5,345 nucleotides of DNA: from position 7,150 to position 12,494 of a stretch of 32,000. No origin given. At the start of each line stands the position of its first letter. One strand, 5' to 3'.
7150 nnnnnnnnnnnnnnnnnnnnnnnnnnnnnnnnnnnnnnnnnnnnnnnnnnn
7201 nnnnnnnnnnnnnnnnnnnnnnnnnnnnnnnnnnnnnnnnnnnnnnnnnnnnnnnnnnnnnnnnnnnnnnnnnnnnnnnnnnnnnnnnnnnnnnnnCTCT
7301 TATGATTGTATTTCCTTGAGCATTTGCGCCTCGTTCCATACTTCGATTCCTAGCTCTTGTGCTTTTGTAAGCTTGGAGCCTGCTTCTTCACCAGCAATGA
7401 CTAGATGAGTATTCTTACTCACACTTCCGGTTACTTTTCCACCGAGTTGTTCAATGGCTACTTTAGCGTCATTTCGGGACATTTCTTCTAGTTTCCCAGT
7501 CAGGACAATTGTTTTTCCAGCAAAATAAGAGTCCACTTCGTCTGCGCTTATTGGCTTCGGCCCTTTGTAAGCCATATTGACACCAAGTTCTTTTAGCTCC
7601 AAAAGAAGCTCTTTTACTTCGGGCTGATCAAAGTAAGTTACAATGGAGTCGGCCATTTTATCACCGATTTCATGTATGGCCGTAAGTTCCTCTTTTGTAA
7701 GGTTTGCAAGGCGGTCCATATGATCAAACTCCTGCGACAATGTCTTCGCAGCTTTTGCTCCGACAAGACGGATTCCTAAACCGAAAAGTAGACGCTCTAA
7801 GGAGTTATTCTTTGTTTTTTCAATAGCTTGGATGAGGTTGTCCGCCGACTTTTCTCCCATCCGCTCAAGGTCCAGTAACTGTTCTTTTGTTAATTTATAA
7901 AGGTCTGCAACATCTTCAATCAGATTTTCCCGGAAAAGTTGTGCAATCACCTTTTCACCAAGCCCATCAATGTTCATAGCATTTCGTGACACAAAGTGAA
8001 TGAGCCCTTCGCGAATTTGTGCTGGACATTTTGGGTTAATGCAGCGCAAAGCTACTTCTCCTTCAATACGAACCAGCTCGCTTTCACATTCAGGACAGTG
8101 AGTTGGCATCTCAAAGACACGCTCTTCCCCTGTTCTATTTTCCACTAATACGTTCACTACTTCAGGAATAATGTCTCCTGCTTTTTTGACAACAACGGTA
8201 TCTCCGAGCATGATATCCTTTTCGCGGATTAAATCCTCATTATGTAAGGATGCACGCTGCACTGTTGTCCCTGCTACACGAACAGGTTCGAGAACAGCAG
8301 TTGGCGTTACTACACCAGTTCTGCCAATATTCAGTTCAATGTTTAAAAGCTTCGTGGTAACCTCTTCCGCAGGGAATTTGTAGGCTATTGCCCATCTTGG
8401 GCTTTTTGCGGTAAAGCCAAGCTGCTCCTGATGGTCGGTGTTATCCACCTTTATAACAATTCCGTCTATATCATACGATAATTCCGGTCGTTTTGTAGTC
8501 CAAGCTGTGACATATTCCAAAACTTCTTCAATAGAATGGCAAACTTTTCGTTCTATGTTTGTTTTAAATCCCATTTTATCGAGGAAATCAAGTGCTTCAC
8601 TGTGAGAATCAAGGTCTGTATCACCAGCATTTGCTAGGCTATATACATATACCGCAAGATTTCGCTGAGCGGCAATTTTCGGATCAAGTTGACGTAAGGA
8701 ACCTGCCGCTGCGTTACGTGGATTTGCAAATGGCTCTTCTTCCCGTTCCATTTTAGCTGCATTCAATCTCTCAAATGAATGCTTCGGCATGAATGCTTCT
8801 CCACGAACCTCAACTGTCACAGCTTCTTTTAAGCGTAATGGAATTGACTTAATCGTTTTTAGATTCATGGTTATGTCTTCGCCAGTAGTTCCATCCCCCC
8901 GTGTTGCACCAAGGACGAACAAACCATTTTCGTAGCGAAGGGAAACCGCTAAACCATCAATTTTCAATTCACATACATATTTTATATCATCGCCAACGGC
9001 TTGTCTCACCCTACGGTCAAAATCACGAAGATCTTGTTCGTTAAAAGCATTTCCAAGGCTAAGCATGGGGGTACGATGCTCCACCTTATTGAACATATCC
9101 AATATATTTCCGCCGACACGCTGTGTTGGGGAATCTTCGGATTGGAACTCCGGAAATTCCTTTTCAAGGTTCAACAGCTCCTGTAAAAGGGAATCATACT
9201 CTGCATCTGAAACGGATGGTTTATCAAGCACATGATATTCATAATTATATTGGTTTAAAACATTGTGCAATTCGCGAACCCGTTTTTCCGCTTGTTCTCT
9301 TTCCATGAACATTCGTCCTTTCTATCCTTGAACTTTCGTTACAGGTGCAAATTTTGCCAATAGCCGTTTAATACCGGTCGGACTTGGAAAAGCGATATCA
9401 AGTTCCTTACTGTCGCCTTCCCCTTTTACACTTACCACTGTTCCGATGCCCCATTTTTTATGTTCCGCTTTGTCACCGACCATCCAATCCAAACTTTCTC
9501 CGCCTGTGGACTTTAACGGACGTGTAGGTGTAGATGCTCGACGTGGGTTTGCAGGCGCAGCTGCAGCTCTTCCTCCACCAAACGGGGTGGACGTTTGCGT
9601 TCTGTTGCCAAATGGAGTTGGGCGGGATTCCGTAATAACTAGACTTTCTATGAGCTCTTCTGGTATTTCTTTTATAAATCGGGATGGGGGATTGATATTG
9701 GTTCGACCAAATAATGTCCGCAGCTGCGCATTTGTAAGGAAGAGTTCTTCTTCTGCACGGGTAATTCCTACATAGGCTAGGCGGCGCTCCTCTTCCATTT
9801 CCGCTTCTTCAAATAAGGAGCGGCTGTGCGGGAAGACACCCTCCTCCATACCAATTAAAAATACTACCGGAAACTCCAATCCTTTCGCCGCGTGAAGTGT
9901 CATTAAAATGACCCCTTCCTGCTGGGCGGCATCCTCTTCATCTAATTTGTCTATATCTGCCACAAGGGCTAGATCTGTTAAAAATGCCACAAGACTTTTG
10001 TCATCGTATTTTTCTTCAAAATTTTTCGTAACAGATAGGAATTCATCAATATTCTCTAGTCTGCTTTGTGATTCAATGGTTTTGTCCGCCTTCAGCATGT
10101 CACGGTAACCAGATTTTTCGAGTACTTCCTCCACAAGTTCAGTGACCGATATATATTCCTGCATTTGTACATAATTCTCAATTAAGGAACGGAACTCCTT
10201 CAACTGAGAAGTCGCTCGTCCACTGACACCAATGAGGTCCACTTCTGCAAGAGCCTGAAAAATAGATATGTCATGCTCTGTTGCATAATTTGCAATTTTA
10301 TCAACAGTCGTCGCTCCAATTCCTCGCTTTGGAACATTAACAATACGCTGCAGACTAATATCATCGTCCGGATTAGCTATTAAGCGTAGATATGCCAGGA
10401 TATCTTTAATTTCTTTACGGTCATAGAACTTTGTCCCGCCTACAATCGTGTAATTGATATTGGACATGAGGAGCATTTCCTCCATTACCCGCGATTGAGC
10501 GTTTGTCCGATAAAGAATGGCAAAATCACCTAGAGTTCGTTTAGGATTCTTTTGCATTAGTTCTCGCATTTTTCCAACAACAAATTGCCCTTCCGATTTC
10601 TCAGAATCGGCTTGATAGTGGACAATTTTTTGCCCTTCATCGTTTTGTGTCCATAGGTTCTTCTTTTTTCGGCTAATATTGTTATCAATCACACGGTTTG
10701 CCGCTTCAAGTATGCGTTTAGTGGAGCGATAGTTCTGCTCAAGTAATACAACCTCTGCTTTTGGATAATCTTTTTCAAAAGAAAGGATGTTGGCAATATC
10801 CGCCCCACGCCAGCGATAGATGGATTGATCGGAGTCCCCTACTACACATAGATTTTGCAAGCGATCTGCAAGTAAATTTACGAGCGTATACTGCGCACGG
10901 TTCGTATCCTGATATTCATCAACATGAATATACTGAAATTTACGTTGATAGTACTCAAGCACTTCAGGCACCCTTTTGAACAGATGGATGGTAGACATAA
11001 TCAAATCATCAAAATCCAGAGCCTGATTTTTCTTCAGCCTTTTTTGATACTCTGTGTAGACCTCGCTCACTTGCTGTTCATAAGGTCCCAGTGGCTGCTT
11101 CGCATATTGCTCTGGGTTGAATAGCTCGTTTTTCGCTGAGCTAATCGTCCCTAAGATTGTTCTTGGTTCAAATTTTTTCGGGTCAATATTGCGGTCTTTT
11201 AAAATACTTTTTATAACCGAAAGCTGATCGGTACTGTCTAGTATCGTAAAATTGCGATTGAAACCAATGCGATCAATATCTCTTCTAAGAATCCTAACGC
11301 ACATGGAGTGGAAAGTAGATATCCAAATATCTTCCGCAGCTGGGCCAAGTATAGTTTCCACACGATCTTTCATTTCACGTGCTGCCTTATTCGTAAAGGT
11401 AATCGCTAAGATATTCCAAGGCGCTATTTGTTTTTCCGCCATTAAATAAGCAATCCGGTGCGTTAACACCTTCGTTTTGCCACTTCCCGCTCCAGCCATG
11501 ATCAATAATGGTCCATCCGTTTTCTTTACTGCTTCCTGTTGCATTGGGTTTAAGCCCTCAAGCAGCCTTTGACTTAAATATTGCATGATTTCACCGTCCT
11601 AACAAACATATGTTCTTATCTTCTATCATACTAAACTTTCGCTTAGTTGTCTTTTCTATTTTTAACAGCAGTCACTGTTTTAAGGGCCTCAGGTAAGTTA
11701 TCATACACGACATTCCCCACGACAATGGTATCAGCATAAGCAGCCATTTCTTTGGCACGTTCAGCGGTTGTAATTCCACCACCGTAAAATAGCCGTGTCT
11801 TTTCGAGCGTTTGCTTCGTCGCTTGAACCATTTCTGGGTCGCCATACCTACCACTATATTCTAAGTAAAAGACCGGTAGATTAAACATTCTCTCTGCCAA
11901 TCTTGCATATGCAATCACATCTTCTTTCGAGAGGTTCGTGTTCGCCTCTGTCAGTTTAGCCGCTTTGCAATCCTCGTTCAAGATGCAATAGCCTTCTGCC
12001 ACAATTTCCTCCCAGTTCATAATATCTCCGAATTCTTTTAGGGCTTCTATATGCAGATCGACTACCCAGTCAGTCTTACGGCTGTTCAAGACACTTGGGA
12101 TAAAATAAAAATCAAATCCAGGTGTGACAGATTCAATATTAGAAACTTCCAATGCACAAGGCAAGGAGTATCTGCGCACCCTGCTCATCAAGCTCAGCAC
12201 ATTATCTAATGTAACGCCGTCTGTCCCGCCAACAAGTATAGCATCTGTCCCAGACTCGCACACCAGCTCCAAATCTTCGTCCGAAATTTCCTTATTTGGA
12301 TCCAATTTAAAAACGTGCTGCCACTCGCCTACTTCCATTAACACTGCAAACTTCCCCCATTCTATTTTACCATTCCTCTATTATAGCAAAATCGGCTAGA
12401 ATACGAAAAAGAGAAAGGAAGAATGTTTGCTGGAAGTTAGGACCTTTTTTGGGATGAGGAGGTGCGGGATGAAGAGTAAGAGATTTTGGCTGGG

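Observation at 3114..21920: Dispersed family of five intergenic tandem arrays with a strict 21-bp period and a shared ATC(G/A)AAA core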

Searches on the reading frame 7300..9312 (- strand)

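Call 11: search_protein_families(library=pfam, proteins=[window:7300-9312:-])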
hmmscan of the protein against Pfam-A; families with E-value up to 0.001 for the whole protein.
window:7300-9312:- (670 aa): 10 families
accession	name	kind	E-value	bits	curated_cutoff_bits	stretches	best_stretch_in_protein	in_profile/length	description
PF01653.23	DNA_ligase_aden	-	3.3e-104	348.3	27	1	73-316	3-253/253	NAD-dependent DNA ligase adenylation domain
PF03120.22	DNA_ligase_OB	-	7.2e-34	116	32.9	1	319-396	1-78/79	NAD-dependent DNA ligase OB-fold domain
PF12826.13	HHH_2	-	5.7e-25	87.7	27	1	507-569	1-63/64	Helix-hairpin-helix motif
PF00533.33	BRCT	-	1.5e-16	60.8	21.3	1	594-665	3-75/78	BRCA1 C Terminus (BRCT) domain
PF03119.21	DNA_ligase_ZBD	-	1e-12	48.1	25.8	1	405-431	1-27/27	NAD-dependent DNA ligase C4 zinc finger domain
PF14520.12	HHH_5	-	1.1e-12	48.7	27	1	446-498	5-56/57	Helix-hairpin-helix domain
PF12738.14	PTCB-BRCT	-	2.1e-06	28.1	22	1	606-658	6-58/63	twin BRCT domain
PF22745.1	Nlig-Ia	-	1.3e-05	26.1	27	1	23-56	17-50/92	DNA ligase-like, N-terminal NAD+-binding domain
PF03118.21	RNA_pol_A_CTD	-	4.8e-05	23.5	23.8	0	465-498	33-66/67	Bacterial RNA polymerase, alpha chain C terminal domain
PF00633.29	HHH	-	0.0002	21.5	24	0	533-560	3-30/30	Helix-hairpin-helix motif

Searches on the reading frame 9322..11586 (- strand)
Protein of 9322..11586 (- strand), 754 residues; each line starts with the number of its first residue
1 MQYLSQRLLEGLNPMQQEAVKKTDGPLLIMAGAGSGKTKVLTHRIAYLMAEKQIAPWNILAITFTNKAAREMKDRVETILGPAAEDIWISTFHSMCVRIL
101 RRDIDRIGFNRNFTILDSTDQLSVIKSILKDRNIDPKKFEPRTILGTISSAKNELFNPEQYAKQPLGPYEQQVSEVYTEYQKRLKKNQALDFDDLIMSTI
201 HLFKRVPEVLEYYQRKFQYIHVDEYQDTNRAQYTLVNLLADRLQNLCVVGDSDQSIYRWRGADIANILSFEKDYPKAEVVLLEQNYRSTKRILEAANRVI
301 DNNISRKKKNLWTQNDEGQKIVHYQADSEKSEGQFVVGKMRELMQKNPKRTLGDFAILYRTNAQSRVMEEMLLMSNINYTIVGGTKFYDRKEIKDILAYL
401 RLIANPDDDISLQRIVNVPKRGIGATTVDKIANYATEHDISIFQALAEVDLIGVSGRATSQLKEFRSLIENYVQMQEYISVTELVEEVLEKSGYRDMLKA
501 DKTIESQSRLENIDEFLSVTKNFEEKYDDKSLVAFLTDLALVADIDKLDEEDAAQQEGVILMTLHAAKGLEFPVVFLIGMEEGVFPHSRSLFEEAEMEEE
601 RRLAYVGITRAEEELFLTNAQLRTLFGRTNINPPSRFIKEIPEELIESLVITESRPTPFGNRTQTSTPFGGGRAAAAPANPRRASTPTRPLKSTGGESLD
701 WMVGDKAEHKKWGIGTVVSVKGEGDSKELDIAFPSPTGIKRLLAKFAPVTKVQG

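Call 11: search_protein_families(library=pfam, proteins=[window:9322-11586:-])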
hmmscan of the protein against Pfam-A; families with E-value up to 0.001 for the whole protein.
window:9322-11586:- (754 aa): 8 families
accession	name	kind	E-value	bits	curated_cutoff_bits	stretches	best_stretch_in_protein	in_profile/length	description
PF00580.27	UvrD-helicase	-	1.7e-103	346.5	23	1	12-275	1-271/271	UvrD/REP helicase N-terminal domain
PF13361.12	UvrD_C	-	9.5e-80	269.1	25.6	1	281-619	2-347/350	UvrD-like helicase C-terminal domain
PF21196.3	PcrA_UvrD_tudor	-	5.6e-26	90.6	23.9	1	703-751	1-48/48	PcrA/UvrD tudor domain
PF13245.12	AAA_19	-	9.8e-25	87.7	25.1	1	16-258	1-132/134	AAA domain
PF13538.12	UvrD_C_2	-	8.5e-10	38.8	27.4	1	560-617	3-51/52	UvrD-like helicase C-terminal domain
PF01443.25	Viral_helicase1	-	3.3e-06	27.5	21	0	215-262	58-104/228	Viral superfamily 1 RNA helicase core domain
PF13604.12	AAA_30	-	3.2e-05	24.2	27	0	12-77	2-67/191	AAA domain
PF13086.12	AAA_11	-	0.00028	21.2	27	1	13-224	3-221/257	AAA domain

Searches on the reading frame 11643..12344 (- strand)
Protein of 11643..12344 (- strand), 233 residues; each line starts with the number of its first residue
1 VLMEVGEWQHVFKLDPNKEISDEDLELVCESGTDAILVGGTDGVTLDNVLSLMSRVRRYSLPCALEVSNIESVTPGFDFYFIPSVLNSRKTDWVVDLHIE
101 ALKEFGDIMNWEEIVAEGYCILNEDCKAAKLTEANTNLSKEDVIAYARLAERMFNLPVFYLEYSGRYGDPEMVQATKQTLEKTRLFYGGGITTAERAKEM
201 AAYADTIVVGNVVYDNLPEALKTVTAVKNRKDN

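Call 11: search_protein_families(library=pfam, proteins=[window:11643-12344:-])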
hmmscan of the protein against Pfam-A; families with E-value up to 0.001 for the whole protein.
window:11643-12344:- (233 aa): 1 family
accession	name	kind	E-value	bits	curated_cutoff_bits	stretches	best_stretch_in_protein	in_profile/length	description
PF01884.23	PcrB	-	7.1e-87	291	23.9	1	4-227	2-225/226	PcrB family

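Call 15: find_related_loci(query=window:11643-12344:-, collection=genome_contigs, flank=10000)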
Query window:11643-12344:- (233 aa) in genome_contigs; peptide patterns used: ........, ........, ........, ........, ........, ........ (x = any residue, [..] = any of these).
296 stretches matched a pattern; 226 encode a relative of the query (tblastn E <= 1e-3); the best 80 are kept; 80 distinct loci.
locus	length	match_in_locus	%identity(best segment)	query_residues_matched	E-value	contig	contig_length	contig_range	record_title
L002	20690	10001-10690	89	1-230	6e-140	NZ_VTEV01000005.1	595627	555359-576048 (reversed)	Sutcliffiella horikoshii strain CH28_1T scaffold5.1, whole genome shotgun sequence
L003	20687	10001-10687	90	1-229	4e-140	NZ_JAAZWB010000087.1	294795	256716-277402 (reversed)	Bacillus sp. RO1 87, whole genome shotgun sequence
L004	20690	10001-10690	88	1-230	8e-140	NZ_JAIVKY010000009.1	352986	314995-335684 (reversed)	Sutcliffiella horikoshii strain KcN35-3 KcN35-3_ctg009, whole genome shotgun sequence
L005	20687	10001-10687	89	1-229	2e-139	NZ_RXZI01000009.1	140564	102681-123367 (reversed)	Sutcliffiella horikoshii strain biET1 yangfan_BH_50009, whole genome shotgun sequence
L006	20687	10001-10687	89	1-229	6e-139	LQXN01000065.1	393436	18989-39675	Sutcliffiella horikoshii DSM 8719 Cont100, whole genome shotgun sequence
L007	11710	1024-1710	89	1-229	6e-139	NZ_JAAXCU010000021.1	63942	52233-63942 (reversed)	Bacillus sp. RO2 21, whole genome shotgun sequence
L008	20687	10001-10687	89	1-229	1e-138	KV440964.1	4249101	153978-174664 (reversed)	Bacillus horikoshii strain FJAT-14233 genomic scaffold Scaffold1, whole genome shotgun sequence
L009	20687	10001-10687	88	1-229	4e-138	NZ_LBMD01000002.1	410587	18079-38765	Bacillus sp. CHD6a contig2, whole genome shotgun sequence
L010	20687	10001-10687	88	1-229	8e-138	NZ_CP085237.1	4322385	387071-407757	Sutcliffiella horikoshii strain ADH2-198 chromosome, complete genome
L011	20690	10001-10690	85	1-230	3e-136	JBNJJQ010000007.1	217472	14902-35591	MAG: Bacillota bacterium isolate BSd35 7, whole genome shotgun sequence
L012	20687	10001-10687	86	1-229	5e-136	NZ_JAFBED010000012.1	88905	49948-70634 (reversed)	Sutcliffiella tianshenii strain DSM 25879 Ga0454044_12, whole genome shotgun sequence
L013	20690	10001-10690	85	1-230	4e-135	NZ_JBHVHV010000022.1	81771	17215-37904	Sutcliffiella sp. NPDC057660 NPDC057660_T25_A8.ctg-0022, whole genome shotgun sequence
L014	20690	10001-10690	84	1-230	8e-135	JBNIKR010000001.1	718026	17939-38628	Sutcliffiella halmapala strain 445 NODE_1_length_718026_cov_24.440551, whole genome shotgun sequence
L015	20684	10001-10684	85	1-228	3e-134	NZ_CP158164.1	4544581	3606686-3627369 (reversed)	Bacillus sp. CSS-39 chromosome, complete genome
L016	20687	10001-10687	85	1-229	1e-132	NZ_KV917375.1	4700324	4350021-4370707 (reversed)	Sutcliffiella halmapala strain DSM 8723 Scaffold1, whole genome shotgun sequence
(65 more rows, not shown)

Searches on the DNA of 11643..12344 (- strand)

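Call 42: search_rna_families(sources=[L003, L013, L006], threshold=gathering)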
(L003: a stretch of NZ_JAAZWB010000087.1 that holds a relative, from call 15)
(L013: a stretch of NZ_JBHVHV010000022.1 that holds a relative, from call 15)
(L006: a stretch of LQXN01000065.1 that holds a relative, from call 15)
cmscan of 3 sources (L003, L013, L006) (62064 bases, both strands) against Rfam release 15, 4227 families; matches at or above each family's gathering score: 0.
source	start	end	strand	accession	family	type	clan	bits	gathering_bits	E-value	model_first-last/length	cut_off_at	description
